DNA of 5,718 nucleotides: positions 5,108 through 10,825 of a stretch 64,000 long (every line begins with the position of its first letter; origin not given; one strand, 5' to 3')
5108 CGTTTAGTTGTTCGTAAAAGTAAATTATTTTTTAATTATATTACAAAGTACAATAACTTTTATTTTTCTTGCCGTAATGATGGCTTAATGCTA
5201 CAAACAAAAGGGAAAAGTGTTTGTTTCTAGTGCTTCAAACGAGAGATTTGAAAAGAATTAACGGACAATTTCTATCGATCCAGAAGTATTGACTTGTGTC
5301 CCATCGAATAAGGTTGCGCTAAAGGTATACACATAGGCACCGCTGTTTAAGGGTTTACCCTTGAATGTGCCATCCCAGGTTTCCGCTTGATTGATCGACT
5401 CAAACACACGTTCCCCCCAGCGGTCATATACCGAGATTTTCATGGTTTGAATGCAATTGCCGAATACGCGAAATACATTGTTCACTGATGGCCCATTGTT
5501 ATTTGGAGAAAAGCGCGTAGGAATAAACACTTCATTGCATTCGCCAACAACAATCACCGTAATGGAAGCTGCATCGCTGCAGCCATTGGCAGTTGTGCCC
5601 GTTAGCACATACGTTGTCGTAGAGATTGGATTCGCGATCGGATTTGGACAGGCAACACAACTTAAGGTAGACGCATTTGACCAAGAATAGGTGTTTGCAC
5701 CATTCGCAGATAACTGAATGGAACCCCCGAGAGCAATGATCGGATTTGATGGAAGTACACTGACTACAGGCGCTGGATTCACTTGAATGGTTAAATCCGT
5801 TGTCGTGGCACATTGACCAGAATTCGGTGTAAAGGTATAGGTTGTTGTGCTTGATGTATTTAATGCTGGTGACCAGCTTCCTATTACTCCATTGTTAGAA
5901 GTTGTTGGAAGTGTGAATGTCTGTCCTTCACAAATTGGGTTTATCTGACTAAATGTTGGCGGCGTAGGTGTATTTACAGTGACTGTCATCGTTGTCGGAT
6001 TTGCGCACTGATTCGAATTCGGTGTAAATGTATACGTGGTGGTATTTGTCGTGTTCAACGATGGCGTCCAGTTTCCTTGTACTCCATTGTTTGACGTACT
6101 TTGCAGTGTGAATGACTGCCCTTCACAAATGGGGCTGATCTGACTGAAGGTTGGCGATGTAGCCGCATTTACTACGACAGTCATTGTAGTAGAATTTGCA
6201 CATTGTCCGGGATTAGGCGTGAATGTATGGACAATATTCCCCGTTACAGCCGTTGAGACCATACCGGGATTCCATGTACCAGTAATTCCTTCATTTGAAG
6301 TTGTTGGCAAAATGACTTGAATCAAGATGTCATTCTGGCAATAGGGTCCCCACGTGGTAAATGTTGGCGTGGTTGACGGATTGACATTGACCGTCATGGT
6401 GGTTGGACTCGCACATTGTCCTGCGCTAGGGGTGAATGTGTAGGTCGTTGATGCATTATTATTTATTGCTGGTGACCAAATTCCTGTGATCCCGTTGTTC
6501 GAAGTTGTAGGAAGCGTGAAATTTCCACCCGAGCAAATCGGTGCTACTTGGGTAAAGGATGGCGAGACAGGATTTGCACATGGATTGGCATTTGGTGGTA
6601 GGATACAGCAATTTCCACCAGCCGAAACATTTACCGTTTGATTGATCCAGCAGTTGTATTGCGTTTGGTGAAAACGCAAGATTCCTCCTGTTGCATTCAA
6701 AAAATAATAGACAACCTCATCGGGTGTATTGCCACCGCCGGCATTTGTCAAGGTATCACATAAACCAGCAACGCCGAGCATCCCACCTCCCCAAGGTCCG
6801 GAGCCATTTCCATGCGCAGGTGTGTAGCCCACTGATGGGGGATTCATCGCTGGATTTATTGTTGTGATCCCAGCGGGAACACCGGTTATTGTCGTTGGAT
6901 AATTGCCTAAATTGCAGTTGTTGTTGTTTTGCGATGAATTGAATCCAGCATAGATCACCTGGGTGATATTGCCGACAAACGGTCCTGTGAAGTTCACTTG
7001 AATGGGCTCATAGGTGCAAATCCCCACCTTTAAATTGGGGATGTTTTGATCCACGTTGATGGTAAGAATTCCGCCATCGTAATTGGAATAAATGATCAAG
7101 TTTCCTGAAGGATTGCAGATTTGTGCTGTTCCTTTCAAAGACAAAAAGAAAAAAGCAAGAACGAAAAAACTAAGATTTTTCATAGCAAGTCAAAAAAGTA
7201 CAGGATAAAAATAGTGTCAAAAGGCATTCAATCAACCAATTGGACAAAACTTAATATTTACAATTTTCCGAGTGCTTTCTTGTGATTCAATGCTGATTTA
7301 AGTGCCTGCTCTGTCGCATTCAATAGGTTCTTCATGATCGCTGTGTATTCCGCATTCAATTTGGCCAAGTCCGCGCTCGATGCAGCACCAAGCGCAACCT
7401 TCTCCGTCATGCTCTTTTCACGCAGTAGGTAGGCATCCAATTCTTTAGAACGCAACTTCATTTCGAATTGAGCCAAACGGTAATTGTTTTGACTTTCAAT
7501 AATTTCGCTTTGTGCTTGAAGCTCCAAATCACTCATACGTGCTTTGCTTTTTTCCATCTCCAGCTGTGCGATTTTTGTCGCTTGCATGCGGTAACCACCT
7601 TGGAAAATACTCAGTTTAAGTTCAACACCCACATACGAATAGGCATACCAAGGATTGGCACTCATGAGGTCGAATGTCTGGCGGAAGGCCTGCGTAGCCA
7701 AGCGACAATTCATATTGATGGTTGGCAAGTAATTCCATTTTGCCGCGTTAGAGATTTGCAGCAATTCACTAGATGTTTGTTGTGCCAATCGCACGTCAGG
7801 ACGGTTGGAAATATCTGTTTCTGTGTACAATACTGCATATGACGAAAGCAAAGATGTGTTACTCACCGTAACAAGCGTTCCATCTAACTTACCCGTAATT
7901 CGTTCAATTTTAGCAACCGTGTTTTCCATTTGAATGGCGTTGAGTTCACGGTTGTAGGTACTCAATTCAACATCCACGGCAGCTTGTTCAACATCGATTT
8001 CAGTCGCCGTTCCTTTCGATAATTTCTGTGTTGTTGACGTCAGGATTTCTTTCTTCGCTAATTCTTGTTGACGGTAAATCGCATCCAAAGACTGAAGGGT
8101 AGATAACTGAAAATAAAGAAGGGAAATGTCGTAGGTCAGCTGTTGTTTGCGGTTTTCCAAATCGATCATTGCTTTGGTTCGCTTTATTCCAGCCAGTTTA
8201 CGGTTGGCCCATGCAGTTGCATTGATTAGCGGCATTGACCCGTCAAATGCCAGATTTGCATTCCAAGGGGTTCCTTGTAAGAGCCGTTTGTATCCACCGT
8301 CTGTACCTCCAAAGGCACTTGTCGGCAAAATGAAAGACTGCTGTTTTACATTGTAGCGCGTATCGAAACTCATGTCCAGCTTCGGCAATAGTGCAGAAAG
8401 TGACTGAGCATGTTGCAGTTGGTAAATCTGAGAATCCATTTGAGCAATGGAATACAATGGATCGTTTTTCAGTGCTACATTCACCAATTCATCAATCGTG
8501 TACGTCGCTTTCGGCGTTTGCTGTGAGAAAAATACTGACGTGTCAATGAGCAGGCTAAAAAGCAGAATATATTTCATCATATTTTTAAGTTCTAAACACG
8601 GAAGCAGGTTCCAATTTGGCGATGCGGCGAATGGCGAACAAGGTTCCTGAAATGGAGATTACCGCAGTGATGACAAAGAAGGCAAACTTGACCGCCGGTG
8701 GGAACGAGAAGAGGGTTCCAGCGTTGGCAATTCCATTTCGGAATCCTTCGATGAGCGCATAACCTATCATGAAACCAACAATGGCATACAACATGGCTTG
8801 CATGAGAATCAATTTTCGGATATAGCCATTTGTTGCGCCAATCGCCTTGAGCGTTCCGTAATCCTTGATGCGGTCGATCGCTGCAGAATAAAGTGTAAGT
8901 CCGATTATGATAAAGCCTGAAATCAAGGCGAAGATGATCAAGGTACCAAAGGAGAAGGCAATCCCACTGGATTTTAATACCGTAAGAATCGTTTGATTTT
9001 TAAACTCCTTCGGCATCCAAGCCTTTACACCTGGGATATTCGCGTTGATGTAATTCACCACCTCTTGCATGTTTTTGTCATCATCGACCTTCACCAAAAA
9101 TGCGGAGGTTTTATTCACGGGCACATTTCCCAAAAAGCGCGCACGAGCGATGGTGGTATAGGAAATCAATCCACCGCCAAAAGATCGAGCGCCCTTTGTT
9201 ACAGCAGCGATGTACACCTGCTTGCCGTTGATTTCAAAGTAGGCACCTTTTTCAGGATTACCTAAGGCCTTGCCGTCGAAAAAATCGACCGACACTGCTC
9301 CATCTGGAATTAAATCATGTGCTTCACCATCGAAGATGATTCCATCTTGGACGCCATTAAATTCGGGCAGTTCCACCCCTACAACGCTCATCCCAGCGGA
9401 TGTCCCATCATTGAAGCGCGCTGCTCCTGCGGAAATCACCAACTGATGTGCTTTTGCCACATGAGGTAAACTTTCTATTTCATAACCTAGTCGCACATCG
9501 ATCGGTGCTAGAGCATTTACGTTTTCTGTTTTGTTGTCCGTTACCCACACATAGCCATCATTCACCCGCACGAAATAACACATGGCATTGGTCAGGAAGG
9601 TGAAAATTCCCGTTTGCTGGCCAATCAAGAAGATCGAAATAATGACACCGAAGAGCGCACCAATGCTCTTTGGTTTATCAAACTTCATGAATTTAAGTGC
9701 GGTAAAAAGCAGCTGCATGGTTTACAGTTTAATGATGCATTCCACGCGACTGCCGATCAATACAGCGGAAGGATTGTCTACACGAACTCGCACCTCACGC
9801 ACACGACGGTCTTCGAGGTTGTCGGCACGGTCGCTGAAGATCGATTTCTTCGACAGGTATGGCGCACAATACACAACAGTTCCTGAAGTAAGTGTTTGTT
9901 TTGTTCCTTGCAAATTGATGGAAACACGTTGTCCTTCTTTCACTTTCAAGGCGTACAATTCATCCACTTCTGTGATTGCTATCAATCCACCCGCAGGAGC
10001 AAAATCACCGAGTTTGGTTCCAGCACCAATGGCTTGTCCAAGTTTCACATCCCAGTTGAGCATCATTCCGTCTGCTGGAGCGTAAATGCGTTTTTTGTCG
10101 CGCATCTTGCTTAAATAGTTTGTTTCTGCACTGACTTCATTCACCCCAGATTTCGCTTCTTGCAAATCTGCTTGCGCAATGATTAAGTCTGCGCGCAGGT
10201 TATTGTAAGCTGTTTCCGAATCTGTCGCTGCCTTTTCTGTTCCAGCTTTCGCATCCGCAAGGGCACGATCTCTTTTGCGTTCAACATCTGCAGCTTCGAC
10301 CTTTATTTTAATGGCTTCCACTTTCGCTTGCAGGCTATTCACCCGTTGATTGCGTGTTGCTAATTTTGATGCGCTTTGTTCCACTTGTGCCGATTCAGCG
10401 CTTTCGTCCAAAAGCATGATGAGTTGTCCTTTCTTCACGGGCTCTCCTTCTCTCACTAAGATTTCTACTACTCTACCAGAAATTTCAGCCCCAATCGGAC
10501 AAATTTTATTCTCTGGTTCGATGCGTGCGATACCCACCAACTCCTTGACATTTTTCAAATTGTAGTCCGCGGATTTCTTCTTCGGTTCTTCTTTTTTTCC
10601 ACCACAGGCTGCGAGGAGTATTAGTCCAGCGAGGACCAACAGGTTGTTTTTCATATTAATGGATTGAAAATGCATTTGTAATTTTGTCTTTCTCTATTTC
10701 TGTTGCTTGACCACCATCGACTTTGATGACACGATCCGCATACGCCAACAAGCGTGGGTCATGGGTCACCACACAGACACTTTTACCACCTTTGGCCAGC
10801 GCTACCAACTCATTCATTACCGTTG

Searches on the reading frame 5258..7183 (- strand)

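Call 52: search_protein_families(library=pfam, proteins=[window:5258-7183:-], max_evalue=0.00001)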
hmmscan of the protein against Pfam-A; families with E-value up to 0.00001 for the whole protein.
window:5258-7183:- (641 aa): 1 family
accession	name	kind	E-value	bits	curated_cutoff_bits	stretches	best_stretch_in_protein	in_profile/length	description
PF13585.12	CHU_C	-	7.1e-14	52.1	27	1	554-637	3-84/86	CHU_C Type IX secretion signal domain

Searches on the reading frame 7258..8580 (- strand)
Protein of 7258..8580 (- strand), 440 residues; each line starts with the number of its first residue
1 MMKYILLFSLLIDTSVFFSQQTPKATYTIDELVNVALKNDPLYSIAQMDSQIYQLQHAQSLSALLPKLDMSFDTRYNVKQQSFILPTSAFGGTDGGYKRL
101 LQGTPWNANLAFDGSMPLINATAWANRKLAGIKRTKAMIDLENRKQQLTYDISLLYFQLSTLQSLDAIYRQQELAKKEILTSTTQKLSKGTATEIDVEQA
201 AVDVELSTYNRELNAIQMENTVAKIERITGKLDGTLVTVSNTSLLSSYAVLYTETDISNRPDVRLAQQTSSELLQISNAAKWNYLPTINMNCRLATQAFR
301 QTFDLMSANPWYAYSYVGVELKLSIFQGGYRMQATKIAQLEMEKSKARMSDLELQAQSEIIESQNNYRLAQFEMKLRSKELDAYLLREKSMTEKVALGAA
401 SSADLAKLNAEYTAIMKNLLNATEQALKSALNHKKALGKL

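Call 52: search_protein_families(library=pfam, proteins=[window:7258-8580:-], max_evalue=0.00001)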
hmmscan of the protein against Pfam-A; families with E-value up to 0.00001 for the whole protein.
window:7258-8580:- (440 aa): 1 family
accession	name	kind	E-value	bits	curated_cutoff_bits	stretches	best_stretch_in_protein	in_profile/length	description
PF02321.23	OEP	-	4.7e-26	92.2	22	2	30-230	2-187/187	Outer membrane efflux protein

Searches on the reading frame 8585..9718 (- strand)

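Call 52: search_protein_families(library=pfam, proteins=[window:8585-9718:-], max_evalue=0.00001)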
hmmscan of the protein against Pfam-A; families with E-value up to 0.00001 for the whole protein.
window:8585-9718:- (377 aa): 1 family
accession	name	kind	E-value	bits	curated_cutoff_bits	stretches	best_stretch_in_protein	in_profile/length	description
PF02687.27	FtsX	-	1.1e-13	51.7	25.5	1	260-371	3-120/120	FtsX-like permease C-terminal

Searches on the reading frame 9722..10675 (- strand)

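Call 52: search_protein_families(library=pfam, proteins=[window:9722-10675:-], max_evalue=0.00001)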
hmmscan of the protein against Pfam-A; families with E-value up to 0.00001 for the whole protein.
window:9722-10675:- (317 aa): 3 families
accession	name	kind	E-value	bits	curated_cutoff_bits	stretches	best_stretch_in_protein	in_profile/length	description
PF16576.10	HlyD_D23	-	3.5e-13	49.8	30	1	55-305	16-207/214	Barrel-sandwich domain of CusB or HlyD membrane-fusion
PF13437.12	HlyD_3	-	3.8e-13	50.5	22.2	1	197-302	2-96/106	HlyD family secretion protein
PF13533.13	Biotin_lipoyl_2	-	8.5e-09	35.5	29.8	1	64-90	6-32/32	Biotin-lipoyl like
